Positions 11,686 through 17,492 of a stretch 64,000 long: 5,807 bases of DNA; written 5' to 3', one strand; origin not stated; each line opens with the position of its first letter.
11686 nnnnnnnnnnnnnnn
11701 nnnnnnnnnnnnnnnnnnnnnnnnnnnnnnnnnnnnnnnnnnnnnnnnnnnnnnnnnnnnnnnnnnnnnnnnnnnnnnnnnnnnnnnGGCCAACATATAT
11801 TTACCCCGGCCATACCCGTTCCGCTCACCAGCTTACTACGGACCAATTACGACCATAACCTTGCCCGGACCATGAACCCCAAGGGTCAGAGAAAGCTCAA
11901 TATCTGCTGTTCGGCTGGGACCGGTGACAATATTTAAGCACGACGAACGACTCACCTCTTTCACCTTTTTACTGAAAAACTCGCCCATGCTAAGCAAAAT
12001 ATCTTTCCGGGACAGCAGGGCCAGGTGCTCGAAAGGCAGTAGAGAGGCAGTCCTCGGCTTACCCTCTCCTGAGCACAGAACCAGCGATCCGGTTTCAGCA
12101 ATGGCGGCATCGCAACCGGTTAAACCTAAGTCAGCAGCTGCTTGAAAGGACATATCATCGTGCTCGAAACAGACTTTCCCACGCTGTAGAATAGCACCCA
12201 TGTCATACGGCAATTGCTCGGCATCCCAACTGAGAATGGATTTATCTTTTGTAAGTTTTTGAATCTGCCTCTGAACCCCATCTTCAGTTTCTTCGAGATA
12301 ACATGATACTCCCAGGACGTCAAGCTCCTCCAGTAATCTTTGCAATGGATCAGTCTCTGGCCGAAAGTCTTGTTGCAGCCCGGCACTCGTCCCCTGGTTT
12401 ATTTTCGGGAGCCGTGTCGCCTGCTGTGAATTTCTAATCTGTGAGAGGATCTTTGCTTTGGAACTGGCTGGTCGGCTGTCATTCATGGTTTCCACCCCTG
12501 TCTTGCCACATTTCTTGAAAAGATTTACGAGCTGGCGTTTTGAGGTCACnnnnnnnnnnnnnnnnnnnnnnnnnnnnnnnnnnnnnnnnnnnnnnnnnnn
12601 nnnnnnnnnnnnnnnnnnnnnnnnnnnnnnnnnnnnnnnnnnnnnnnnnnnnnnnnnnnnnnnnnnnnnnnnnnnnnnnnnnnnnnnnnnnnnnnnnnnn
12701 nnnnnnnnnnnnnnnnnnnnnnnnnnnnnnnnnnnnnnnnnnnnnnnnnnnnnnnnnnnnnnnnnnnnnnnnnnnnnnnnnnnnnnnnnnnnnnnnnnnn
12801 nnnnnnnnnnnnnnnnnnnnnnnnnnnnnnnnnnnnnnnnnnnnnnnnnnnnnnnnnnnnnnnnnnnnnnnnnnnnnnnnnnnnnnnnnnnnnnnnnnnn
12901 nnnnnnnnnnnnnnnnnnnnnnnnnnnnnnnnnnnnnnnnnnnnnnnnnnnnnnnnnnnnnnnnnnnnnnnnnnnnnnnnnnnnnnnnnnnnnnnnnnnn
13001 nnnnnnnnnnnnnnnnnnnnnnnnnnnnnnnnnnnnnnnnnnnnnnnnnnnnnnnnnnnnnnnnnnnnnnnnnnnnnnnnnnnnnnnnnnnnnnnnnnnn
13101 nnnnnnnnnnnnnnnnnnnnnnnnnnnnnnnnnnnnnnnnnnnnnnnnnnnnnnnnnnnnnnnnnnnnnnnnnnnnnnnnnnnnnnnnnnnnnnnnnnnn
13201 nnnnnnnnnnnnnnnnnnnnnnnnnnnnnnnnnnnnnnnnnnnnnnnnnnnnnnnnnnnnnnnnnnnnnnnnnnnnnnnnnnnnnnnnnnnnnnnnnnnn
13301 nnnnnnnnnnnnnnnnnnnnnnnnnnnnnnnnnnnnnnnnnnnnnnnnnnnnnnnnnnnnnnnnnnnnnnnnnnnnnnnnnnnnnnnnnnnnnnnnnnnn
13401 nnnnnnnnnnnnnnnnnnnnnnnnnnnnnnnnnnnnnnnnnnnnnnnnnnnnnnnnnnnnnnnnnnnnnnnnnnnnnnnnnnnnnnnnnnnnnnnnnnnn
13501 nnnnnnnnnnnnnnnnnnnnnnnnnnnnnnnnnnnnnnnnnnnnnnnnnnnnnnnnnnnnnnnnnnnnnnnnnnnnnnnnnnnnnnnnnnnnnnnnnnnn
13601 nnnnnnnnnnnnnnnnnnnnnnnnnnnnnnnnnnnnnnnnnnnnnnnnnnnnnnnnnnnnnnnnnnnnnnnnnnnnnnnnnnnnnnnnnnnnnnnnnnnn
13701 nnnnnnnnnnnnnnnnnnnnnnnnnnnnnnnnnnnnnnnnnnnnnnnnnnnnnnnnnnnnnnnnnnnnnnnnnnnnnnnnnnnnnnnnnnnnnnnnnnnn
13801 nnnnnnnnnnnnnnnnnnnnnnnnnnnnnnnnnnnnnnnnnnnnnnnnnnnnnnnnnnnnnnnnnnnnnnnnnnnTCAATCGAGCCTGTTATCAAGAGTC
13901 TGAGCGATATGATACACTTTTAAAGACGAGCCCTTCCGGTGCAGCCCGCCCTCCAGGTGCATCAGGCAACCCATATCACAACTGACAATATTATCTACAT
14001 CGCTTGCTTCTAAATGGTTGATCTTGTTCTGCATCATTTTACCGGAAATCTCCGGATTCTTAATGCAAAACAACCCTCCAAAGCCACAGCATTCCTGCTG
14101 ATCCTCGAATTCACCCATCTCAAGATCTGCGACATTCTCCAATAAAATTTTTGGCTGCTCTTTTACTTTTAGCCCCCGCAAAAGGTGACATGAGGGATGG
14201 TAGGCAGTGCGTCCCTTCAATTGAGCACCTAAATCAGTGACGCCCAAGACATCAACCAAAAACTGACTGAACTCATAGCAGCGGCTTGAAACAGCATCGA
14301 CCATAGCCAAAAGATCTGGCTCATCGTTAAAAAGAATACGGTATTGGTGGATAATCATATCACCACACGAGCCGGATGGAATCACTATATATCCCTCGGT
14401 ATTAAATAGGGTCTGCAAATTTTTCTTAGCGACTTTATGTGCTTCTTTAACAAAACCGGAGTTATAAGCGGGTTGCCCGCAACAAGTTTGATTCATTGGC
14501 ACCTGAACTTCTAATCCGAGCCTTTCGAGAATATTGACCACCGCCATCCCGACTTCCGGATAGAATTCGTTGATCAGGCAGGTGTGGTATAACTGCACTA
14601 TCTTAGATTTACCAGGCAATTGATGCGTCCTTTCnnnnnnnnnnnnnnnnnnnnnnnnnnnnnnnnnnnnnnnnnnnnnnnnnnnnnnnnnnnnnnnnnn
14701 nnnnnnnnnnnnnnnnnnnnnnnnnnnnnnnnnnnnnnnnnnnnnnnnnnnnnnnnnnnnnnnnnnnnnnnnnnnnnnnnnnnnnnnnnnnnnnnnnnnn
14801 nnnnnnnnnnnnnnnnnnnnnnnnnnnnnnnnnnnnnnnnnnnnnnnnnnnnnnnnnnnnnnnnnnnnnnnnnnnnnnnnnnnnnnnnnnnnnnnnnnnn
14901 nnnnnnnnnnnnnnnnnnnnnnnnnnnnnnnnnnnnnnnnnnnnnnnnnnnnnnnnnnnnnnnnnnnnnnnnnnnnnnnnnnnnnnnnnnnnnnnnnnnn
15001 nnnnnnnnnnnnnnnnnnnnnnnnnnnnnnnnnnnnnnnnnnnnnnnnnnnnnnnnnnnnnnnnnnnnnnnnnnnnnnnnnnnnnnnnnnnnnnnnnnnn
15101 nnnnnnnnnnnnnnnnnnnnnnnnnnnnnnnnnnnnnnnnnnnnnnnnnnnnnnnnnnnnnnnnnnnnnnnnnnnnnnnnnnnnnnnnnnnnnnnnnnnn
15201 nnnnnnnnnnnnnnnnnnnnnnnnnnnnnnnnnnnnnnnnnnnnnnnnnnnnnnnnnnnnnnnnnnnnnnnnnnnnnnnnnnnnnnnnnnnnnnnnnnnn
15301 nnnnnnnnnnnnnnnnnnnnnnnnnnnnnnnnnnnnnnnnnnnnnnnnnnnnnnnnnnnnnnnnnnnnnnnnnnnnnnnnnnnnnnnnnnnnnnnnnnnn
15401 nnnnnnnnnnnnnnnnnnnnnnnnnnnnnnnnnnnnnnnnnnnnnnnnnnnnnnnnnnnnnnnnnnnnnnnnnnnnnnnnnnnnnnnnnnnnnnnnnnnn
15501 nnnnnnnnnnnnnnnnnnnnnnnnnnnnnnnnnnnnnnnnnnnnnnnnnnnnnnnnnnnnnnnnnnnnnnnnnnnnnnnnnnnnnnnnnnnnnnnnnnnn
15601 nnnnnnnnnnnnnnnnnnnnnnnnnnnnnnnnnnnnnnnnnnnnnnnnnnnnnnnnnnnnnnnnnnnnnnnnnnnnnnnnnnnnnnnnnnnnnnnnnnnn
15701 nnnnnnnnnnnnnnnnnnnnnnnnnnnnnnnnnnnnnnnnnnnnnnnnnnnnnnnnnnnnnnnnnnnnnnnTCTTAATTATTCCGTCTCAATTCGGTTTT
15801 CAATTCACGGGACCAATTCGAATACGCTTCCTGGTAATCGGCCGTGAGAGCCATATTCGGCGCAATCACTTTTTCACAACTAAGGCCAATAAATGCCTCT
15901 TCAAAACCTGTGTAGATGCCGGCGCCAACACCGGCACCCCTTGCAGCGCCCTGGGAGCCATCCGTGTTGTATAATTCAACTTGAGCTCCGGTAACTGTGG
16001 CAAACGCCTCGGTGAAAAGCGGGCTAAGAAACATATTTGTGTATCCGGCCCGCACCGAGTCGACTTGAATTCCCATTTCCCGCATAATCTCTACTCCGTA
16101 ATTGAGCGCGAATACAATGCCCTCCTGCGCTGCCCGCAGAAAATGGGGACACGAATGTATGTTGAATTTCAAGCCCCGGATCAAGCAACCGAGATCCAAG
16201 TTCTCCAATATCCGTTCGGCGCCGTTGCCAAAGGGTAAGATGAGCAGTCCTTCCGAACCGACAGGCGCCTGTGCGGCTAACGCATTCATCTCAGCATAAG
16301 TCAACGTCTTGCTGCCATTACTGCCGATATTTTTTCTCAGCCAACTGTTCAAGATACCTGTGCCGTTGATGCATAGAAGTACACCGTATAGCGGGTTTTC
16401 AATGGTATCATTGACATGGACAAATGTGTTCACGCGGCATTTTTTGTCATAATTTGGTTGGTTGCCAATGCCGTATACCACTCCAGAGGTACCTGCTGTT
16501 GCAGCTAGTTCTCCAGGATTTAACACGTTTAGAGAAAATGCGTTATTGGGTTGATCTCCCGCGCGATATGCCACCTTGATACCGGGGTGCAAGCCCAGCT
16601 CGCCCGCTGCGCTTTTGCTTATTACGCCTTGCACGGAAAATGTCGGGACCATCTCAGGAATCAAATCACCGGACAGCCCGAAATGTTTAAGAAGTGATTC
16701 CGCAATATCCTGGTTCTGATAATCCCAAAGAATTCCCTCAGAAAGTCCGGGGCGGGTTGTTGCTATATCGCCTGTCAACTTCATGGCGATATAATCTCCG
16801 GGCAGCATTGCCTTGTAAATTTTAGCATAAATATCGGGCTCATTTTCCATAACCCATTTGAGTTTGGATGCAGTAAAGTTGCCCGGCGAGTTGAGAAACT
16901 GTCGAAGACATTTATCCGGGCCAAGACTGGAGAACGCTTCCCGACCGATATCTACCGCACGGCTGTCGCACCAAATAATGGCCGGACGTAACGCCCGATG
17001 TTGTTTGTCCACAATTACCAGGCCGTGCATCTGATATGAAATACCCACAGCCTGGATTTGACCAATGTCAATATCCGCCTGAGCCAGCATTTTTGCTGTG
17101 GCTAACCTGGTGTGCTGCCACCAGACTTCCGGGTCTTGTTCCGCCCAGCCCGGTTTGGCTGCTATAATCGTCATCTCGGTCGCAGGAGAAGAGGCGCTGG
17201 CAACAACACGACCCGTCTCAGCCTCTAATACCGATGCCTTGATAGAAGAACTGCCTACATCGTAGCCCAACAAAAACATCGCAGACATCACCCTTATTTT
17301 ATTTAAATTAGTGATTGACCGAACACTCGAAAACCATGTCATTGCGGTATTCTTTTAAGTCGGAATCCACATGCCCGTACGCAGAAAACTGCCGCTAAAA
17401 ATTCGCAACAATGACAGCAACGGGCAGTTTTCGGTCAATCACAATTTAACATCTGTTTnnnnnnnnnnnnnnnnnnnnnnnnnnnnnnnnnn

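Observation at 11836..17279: Isomerase + FGGY kinase + lutABC in one operon, convergent on the BMC operon: appears to supply the missing entry and exit steps of a 6-deoxyhexose pathway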

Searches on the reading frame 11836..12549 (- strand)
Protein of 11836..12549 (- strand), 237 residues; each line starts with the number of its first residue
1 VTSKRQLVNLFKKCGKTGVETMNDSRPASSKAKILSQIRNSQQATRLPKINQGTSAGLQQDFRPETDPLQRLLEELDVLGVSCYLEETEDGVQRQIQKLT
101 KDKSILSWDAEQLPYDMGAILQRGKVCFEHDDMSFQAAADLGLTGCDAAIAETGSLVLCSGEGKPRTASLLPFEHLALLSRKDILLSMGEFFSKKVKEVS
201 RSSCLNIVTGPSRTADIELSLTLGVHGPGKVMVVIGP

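Call 5: search_protein_families(library=pfam, proteins=[window:11836-12549:-])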
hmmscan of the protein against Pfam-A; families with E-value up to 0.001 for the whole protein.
window:11836-12549:- (237 aa): 1 family
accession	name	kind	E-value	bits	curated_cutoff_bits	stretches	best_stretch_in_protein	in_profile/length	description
PF02589.21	LUD_dom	-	1.7e-26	93.6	22.6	1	110-235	67-188/189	LUD domain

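Call 6: search_protein_families(library=ncbifam, proteins=[window:11836-12549:-])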
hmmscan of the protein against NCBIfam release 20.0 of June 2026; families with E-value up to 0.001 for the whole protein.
window:11836-12549:- (237 aa): 2 families
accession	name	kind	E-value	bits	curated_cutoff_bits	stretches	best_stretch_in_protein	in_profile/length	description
TIGR00273.1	TIGR00273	equivalog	8.1e-08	31.6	444.8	1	138-191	181-234/432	LutB/LldF family L-lactate oxidation iron-sulfur protein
NF045670.1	quin_L_LdhH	equivalog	2e-06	26.4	800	1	137-185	188-236/706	L-lactate dehydrogenase (quinone) large subunit LdhH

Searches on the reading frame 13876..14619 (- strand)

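Call 5: search_protein_families(library=pfam, proteins=[window:13876-14619:-])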
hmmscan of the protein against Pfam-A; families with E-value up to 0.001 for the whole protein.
window:13876-14619:- (247 aa): 1 family
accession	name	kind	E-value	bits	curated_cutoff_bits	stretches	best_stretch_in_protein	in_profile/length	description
PF02754.22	CCG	-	4.1e-34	117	20.6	2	139-222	2-84/85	Cysteine-rich domain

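Call 6: search_protein_families(library=ncbifam, proteins=[window:13876-14619:-])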
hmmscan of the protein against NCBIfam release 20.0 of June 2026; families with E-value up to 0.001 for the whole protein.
window:13876-14619:- (247 aa): 9 families
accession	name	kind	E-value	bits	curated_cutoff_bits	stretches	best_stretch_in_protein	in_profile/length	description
NF045670.1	quin_L_LdhH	equivalog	3.7e-62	210.6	800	1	5-242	466-705/706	L-lactate dehydrogenase (quinone) large subunit LdhH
NF004898.0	PRK06259.1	equivalog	1.7e-35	122.6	385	1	7-244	263-486/488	fumarate reductase (CoM/CoB) subunit TfrB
NF008434.0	PRK11274.1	equivalog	8.8e-30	103.9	333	1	8-246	170-407/409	glycolate oxidase subunit GlcF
NF008369.0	PRK11168.1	equivalog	1.5e-27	96.5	278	1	5-242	166-395/401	anaerobic glycerol-3-phosphate dehydrogenase subunit C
TIGR03379.1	glycerol3P_GlpC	equivalog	2.5e-18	66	279.9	1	7-219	163-374/397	anaerobic glycerol-3-phosphate dehydrogenase subunit GlpC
TIGR03288.1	CoB_CoM_SS_B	equivalog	3.9e-12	46.1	345.15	1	10-224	4-239/290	CoB--CoM heterodisulfide reductase subunit B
NF041780.1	hetero_SS_HdrB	equivalog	1.2e-08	34.7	450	1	6-52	4-50/304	ferredoxin:CoB-CoM heterodisulfide reductase subunit HdrB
NF045663.1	diclust_near_Sec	equivalog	6.5e-07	27.8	530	1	39-216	452-613/759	pyridine nucleotide-disulfide oxidoreductase/dicluster-binding protein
NF045796.1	DsrK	equivalog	0.00033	19.4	400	1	55-191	238-382/453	sulfate reduction electron transfer complex DsrMKJOP subunit DsrK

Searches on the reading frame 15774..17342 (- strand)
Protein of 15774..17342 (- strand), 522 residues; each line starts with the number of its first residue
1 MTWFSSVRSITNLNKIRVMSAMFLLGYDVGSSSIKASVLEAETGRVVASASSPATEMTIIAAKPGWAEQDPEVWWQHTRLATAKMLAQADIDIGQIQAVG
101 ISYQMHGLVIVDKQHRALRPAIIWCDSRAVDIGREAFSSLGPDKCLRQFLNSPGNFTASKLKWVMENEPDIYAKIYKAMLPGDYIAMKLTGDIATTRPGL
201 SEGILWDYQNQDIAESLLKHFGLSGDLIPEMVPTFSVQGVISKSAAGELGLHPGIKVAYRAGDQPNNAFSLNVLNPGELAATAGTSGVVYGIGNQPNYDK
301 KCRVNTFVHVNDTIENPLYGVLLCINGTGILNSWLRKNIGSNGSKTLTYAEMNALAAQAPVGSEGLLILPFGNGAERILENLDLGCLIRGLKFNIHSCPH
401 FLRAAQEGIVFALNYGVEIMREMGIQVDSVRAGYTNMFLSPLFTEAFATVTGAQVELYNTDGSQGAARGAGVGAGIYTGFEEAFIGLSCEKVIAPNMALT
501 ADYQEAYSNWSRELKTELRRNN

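Call 5: search_protein_families(library=pfam, proteins=[window:15774-17342:-])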
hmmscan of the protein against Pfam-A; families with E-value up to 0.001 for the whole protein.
window:15774-17342:- (522 aa): 2 families
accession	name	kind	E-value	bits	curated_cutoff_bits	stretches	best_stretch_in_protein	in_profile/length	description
PF00370.27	FGGY_N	-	5.7e-50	170.6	28.8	1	24-268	2-243/245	FGGY family of carbohydrate kinases, N-terminal domain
PF02782.22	FGGY_C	-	6.4e-14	52.6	27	1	279-470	1-190/198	FGGY family of carbohydrate kinases, C-terminal domain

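Call 6: search_protein_families(library=ncbifam, proteins=[window:15774-17342:-])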
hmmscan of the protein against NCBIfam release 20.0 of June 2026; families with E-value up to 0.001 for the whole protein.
window:15774-17342:- (522 aa): 12 families
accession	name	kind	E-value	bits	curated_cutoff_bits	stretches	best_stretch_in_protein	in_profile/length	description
TIGR01312.1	XylB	equivalog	2.3e-88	296.8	380.25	1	25-511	1-477/481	xylulokinase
NF011601.0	PRK15027.1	equivalog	5.7e-51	173.4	912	1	25-506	3-468/484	xylulokinase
TIGR01314.1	gntK_FGGY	equivalog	1.1e-37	129.8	648.55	1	23-415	1-389/505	gluconokinase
TIGR01311.1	glycerol_kin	equivalog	1.2e-34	119.5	590.35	1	24-515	3-491/496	glycerol kinase GlpK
NF008187.0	PRK10939.1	equivalog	1.2e-31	109.9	528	1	21-515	3-501/521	autoinducer-2 kinase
NF000756.0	PRK00047.1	subfamily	4.1e-29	101.2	498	1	20-516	3-493/502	glycerol kinase GlpK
NF003154.0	PRK04123.1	equivalog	3.2e-27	95.5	428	1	22-512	4-532/554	ribulokinase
TIGR02628.1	fuculo_kin_coli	equivalog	2.8e-16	59.5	470.9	1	26-259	5-235/465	L-fuculokinase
TIGR01234.1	L-ribulokinase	equivalog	1e-14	54.2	583.25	1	158-511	159-524/536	ribulokinase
TIGR01315.1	5C_CHO_kinase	subfamily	7.1e-08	31.6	408.7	1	24-259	2-251/541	FGGY family pentulose kinase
TIGR02627.1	rhamnulo_kin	equivalog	6.3e-07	28.3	527.95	1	41-239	7-212/454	rhamnulokinase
NF007925.0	PRK10640.1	equivalog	1.7e-06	26.8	639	1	72-224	48-203/489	rhamnulokinase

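Call 10: search_solved_structures(query=window:15774-17342:-, max_evalue=0.00001)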
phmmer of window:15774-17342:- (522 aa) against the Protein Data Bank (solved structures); distinct sequences matched with E-value up to 0.00001: 37.
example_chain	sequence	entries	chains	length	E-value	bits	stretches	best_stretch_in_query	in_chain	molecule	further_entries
2itm_A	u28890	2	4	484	4.2e-47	164.3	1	25-488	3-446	Xylulose kinase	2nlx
5vm1_A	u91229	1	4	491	8.7e-44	153.3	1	24-510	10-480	Xylulokinase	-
3ifr_A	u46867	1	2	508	1.4e-37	132.9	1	24-511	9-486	Carbohydrate kinase, FGGY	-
3gbt_A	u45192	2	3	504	1.8e-24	89.6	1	19-506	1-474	Gluconate kinase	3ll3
2dpn_A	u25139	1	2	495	1.7e-23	86.4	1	22-481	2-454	Glycerol kinase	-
6k78_B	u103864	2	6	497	1.7e-22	83.1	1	23-515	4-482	Glycerol kinase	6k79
2zf5_O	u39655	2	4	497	1.8e-22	83.1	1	23-515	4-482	Glycerol kinase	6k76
6k78_A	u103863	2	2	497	3.2e-22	82.2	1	23-515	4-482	Glycerol kinase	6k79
3wxi_A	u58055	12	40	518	5.5e-21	78.1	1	27-485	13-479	Glycerol kinase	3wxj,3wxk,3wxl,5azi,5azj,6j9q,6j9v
5gn5_A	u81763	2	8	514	6.1e-21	78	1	27-485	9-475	Glycerol kinase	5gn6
2d4w_A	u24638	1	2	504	3.8e-19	72.1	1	23-514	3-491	glycerol kinase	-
6ude_A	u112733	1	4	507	7.8e-19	71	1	18-491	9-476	Glycerol kinase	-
3hz6_A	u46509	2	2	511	2.1e-18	69.6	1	21-420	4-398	Xylulokinase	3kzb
2w41_A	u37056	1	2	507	1.7e-16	63.4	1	61-480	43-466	GLYCEROL KINASE, PUTATIVE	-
2w40_A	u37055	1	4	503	1.7e-16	63.3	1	61-480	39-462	GLYCEROL KINASE, PUTATIVE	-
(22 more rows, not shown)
